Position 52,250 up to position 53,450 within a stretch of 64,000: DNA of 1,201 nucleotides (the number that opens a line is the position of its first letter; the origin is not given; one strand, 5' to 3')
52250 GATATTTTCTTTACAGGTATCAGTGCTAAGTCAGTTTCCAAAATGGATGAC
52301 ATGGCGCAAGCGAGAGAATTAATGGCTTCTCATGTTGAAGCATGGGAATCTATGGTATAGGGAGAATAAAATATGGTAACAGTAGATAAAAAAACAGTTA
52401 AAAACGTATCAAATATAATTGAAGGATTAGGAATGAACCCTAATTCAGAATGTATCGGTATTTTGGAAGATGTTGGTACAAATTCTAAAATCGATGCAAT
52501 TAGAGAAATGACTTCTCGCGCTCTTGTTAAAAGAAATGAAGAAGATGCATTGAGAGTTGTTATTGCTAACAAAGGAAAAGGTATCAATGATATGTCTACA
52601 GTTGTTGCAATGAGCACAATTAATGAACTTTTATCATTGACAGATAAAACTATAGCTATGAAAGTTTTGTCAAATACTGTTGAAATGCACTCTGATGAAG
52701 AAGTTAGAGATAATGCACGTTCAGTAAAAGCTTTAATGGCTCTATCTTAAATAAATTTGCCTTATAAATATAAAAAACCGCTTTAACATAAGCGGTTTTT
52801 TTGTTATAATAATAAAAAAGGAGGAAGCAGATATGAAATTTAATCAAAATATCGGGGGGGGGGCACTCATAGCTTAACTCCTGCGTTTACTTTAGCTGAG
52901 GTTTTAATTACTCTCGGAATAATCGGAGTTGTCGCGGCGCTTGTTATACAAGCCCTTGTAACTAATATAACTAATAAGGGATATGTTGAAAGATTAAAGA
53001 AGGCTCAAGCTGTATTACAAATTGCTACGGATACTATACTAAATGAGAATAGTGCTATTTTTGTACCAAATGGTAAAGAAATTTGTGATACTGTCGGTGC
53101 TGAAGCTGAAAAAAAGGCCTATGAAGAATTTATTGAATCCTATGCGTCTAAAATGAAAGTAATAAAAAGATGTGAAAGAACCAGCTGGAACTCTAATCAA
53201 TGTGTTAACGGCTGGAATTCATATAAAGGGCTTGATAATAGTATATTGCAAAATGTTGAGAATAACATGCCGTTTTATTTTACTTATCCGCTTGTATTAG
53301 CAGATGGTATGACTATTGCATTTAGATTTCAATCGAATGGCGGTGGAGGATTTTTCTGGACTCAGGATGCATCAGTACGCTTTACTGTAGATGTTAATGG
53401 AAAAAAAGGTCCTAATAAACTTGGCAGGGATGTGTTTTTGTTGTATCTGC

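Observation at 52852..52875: The two pilin homopolymers share one 24-nt element placed in opposite orientation relative to each gene, making the mRNA leaders mutually complementary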

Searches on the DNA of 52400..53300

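Call 64: search_rna_families(source=window, start=52400, end=53300, threshold=evalue, max_evalue=1)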
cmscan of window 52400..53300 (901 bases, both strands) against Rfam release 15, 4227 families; matches with E-value up to 1: 7.
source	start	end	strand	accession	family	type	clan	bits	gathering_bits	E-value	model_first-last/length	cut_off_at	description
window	52767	52835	+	RF02934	caiA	Gene; sRNA;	-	26.2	55.5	0.057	1-78/78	no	caiA RNA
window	52770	52886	-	RF01820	RsaE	Gene; sRNA;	-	24.5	79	0.12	1-112/112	no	RNA Staph. aureus E (RoxS)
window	52703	52807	+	RF04312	trpB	Cis-reg;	-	23.9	59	0.84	1-107/107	no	trpB ncRNA motif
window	52727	52804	+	RF02891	AgrB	Gene; antisense;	-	23.7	40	0.18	1-84/84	no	ArsR-gov region gene B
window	52752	52804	+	RF00106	RNAI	Gene; antisense;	-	23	47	0.081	1-102/102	no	RNAI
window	52773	52884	-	RF01796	frnS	Gene; sRNA;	-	21.1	60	0.54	1-119/119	no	Fumarate/nitrate reductase regulator sRNA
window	52868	52920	-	RF02358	hsp17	Cis-reg; thermoregulator;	-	20.7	45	0.6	1-49/49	no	Hsp17 thermometer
